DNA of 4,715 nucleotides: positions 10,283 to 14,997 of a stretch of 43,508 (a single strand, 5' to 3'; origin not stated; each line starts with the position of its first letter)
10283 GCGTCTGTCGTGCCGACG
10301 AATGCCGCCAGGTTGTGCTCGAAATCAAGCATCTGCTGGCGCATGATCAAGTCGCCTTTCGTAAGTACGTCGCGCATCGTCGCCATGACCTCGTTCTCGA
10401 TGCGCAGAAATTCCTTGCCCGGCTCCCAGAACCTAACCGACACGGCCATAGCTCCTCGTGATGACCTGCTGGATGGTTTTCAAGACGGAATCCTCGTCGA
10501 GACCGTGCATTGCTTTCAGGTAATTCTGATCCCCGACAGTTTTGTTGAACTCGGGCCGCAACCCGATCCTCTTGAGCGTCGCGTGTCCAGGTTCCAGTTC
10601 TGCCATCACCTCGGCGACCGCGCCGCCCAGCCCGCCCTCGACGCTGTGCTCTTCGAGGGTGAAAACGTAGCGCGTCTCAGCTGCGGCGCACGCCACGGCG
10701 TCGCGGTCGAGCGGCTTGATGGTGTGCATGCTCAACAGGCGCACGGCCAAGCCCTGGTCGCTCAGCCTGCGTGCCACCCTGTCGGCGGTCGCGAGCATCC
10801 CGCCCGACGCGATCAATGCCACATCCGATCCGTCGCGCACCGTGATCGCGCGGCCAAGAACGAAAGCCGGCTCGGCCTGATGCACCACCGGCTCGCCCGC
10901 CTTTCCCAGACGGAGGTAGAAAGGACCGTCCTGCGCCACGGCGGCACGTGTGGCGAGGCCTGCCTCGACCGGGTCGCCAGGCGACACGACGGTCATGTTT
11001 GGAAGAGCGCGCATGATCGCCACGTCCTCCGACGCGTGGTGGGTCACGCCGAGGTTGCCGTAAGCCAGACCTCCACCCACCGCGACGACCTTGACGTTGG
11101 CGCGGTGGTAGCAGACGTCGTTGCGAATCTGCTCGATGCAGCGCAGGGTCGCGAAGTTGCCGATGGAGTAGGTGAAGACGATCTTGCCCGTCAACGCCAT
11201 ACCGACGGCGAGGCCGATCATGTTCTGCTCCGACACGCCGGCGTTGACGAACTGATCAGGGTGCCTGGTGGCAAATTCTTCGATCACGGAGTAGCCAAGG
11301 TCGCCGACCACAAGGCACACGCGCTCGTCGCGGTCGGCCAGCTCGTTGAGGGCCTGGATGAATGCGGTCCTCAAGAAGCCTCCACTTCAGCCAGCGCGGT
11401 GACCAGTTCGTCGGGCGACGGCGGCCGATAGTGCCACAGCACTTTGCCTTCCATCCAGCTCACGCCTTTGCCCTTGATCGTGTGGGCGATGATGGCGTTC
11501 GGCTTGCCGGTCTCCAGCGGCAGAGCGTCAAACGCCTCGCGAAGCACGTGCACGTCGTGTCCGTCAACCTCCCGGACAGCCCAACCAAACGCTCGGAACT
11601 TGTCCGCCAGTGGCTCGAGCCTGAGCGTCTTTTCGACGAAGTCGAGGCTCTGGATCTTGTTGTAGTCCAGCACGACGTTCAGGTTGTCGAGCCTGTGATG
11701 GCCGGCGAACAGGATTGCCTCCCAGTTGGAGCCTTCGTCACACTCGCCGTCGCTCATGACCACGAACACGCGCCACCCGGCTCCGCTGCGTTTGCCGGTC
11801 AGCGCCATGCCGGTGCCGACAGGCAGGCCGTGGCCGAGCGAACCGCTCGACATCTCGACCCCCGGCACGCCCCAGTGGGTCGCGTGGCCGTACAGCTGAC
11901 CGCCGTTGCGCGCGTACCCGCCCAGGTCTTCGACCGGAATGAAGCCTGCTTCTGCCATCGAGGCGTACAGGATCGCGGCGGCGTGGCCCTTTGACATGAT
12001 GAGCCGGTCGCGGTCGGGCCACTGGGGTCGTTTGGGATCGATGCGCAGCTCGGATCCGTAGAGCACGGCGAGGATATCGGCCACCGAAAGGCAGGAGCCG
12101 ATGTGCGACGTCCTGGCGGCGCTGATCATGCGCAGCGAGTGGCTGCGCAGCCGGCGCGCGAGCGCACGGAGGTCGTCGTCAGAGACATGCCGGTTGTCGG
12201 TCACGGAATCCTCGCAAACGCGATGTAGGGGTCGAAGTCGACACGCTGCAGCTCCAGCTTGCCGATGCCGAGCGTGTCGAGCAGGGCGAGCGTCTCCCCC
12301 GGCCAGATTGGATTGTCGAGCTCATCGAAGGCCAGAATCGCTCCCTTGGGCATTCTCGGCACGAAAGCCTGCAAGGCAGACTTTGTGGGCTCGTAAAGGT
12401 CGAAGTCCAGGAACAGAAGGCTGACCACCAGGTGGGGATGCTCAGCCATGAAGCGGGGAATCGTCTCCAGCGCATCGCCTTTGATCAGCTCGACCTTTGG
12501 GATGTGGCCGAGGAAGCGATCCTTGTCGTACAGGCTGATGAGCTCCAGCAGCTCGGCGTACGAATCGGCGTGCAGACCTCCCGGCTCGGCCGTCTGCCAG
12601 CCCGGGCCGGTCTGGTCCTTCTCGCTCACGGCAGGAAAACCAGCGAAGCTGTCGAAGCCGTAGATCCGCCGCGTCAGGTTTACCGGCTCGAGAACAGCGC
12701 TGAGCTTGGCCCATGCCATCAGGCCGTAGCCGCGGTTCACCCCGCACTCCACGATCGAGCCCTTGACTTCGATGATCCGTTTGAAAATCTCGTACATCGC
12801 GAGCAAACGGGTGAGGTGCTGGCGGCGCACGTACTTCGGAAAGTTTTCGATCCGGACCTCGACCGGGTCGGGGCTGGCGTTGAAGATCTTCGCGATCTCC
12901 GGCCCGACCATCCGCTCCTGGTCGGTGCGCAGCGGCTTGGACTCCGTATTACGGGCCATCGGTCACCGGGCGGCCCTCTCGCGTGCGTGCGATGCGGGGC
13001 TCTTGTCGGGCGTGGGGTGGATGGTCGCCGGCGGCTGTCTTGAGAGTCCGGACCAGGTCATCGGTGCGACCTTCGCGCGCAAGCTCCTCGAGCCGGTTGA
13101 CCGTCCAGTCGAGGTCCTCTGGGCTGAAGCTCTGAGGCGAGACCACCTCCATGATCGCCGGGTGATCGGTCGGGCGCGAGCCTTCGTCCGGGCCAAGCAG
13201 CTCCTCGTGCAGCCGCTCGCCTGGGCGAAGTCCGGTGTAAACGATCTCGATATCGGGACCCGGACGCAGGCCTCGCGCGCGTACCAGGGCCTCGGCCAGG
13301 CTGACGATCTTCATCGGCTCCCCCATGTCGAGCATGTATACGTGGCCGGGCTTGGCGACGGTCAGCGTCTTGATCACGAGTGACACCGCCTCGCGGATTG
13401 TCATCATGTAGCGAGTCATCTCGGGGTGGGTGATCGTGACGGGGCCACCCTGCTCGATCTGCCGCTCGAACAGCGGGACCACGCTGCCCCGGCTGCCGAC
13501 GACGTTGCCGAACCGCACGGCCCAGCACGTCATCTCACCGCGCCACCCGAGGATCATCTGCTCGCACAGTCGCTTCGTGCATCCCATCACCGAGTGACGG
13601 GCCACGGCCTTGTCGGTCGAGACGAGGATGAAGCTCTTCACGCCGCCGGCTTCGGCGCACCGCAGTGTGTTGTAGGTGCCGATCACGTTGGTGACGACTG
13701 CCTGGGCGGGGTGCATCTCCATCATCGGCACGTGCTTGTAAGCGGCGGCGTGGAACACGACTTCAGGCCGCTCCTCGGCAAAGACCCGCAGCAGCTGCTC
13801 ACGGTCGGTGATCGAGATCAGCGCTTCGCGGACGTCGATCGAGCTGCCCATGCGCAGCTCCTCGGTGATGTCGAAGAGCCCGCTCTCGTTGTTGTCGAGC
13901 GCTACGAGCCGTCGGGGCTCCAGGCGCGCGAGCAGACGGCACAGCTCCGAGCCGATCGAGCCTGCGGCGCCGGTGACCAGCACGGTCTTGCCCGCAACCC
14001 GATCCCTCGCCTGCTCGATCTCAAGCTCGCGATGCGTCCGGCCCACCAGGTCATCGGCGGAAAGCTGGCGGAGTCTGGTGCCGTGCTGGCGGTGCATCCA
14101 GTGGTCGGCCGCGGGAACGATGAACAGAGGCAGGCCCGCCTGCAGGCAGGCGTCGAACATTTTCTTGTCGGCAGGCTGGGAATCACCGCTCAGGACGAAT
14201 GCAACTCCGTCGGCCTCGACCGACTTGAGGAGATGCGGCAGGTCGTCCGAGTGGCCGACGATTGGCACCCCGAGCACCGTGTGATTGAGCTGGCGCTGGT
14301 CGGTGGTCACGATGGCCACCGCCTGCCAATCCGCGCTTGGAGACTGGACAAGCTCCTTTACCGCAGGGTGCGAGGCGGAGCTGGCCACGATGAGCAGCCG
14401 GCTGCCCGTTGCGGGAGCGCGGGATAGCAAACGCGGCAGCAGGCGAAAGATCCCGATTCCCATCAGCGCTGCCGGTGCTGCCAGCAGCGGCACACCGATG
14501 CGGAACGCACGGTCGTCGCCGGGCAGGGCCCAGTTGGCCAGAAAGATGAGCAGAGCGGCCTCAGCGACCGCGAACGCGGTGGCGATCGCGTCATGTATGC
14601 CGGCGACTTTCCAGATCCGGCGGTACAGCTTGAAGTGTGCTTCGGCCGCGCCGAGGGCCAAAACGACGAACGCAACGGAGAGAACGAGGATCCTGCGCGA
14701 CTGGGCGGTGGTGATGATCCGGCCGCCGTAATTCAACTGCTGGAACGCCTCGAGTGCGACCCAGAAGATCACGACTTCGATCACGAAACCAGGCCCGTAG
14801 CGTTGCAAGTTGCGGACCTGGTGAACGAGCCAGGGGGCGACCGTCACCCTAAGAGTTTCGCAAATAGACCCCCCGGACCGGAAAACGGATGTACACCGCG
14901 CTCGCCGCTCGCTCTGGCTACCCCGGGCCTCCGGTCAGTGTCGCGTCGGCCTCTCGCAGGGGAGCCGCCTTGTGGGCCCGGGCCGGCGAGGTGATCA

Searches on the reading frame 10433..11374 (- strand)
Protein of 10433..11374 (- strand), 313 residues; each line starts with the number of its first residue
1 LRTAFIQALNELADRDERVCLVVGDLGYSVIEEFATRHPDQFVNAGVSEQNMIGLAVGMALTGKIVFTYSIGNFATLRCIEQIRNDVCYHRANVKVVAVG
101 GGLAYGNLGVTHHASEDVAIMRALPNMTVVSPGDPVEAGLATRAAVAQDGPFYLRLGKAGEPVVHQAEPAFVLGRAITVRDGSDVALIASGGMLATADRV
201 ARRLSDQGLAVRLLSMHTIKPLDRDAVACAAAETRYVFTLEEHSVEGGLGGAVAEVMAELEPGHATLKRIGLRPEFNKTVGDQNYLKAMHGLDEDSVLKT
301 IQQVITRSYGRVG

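Call 11: search_protein_families(library=pfam, proteins=[window:10433-11374:-], max_evalue=0.001)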
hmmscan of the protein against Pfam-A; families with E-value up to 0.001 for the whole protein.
window:10433-11374:- (313 aa): 4 families
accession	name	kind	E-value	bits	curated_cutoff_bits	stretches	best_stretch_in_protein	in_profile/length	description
PF02779.29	Transket_pyr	-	1.9e-35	122.5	27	1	1-158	5-169/174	Transketolase, pyrimidine binding domain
PF02780.25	Transketolase_C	-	2.2e-22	79.7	25.9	1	174-297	1-124/124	Transketolase, C-terminal domain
PF17147.9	PFOR_II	-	0.00013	22.7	27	1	184-261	2-79/102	Pyruvate:ferredoxin oxidoreductase core domain II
PF22613.1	Transketolase_C_1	-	0.00023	21.8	27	1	181-227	10-56/113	Transketolase-like TK C-terminal domain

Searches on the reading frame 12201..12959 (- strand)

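Call 11: search_protein_families(library=pfam, proteins=[window:12201-12959:-], max_evalue=0.001)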
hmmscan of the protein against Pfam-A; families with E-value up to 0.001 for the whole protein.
window:12201-12959:- (252 aa): 2 families
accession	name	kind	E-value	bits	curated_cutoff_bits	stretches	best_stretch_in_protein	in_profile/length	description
PF05711.17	TylF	-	1.1e-10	41.7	23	1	56-214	80-229/264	Macrocin-O-methyltransferase (TylF)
PF13578.12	Methyltransf_24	-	3.4e-08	34.7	26.3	1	70-213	1-104/105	Methyltransferase domain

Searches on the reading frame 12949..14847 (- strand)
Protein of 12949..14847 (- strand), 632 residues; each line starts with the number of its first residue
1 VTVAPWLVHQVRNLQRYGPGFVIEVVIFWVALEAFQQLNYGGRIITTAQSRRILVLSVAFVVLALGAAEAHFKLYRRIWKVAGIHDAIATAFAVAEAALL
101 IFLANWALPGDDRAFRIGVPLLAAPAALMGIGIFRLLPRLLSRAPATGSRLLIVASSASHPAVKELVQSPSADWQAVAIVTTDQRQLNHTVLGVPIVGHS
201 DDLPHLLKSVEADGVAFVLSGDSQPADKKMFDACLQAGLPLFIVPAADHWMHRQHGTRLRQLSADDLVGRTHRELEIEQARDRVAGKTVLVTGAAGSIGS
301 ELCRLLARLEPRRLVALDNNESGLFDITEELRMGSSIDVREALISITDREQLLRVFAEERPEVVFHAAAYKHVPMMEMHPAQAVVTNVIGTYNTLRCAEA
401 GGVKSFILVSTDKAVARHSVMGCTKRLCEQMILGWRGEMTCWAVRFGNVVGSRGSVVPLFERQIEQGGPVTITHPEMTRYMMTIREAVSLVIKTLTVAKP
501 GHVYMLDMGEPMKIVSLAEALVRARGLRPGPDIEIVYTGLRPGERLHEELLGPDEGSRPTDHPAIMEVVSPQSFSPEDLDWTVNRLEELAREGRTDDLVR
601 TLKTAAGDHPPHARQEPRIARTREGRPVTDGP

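Call 11: search_protein_families(library=pfam, proteins=[window:12949-14847:-], max_evalue=0.001)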
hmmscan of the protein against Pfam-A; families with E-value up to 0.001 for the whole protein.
window:12949-14847:- (632 aa): 9 families
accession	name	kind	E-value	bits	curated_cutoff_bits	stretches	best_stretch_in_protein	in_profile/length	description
PF02719.21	Polysacc_synt_2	-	1.7e-101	339.7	20.2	1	289-568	1-291/293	Polysaccharide biosynthesis protein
PF01370.27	Epimerase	-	1.4e-21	77.4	20.9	1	289-503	1-236/240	NAD dependent epimerase/dehydratase family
PF16363.11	GDP_Man_Dehyd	-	5e-14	52.9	27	1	290-412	1-130/332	GDP-mannose 4,6 dehydratase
PF04321.23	RmlD_sub_bind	-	6.3e-13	48.9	27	1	288-412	2-102/287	RmlD substrate binding domain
PF01073.25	3Beta_HSD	-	5e-08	32.8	22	1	290-417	1-122/280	3-beta hydroxysteroid dehydrogenase/isomerase family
PF07993.18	NAD_binding_4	-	5.2e-05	23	20.1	0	362-417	90-142/258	Male sterility protein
PF00106.31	adh_short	-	0.0001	22.3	26.6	1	287-357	1-69/195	short chain dehydrogenase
PF08659.16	KR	-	0.00051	20.5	22.6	0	288-408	2-133/180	KR domain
PF13460.12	NAD_binding_10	-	0.00089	19.6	27.2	0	293-414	1-101/184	NAD(P)H-binding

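Call 70: search_protein_families(library=ncbifam, proteins=[window:12949-14847:-], max_evalue=0.01)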
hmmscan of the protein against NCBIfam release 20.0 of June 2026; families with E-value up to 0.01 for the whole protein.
window:12949-14847:- (632 aa): 47 families (the best 25 are shown)
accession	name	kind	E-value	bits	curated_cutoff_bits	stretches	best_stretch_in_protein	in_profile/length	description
TIGR03589.1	PseB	equivalog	1.2e-48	165.8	407.75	1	286-566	4-277/324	UDP-N-acetylglucosamine 4,6-dehydratase (inverting)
TIGR04130.1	FnlA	equivalog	1.3e-38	132.7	730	1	286-555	4-269/337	UDP-N-acetylglucosamine 4,6-dehydratase/5-epimerase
TIGR01179.1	galE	equivalog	2.6e-14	52.8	262.3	1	289-413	2-123/332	UDP-glucose 4-epimerase GalE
TIGR03025.1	EPS_sugtrans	subfamily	4.3e-14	52.6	295.55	1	25-249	4-226/445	exopolysaccharide biosynthesis polyprenyl glycosylphosphotransferase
TIGR01214.1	rmlD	equivalog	3.3e-13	49.4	224.05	1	288-412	1-101/285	dTDP-4-dehydrorhamnose reductase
TIGR02622.1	CDP_4_6_dhtase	equivalog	7.4e-13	48.3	278.45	1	286-416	4-134/352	CDP-glucose 4,6-dehydratase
TIGR01181.1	dTDP_gluc_dehyt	equivalog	8.6e-12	44.8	365.1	1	289-413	2-127/321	dTDP-glucose 4,6-dehydratase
NF007490.0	PRK10084.1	subfamily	1.6e-10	40.5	649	1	289-399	3-112/361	dTDP-glucose 4,6-dehydratase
NF007582.0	PRK10217.1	equivalog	3e-10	39.7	698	1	287-400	2-114/355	dTDP-glucose 4,6-dehydratase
TIGR03023.1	WcaJ_sugtrans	equivalog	4.5e-09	36.1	410.75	1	25-291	4-276/453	undecaprenyl-phosphate glucose phosphotransferase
TIGR04180.1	EDH_00030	hypoth_equivalog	6.8e-09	35.2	475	1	289-413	1-123/297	NAD-dependent 4,6-dehydratase LegB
NF045894.1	PKS_plus_SDR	equivalog_domain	1.6e-07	29.3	1740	1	278-414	1149-1295/1515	type I polyketide synthase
NF042422.1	oxyalk_red_OleD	equivalog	4.4e-07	29.6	580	1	289-423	3-124/329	2-alkyl-3-oxoalkanoate reductase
TIGR03466.1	HpnA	hypoth_equivalog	4.4e-06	25.8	367.65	1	288-416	2-118/327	hopanoid-associated sugar epimerase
NF007956.0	PRK10675.1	subfamily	5.9e-06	25.6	394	1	288-411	2-124/338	UDP-glucose 4-epimerase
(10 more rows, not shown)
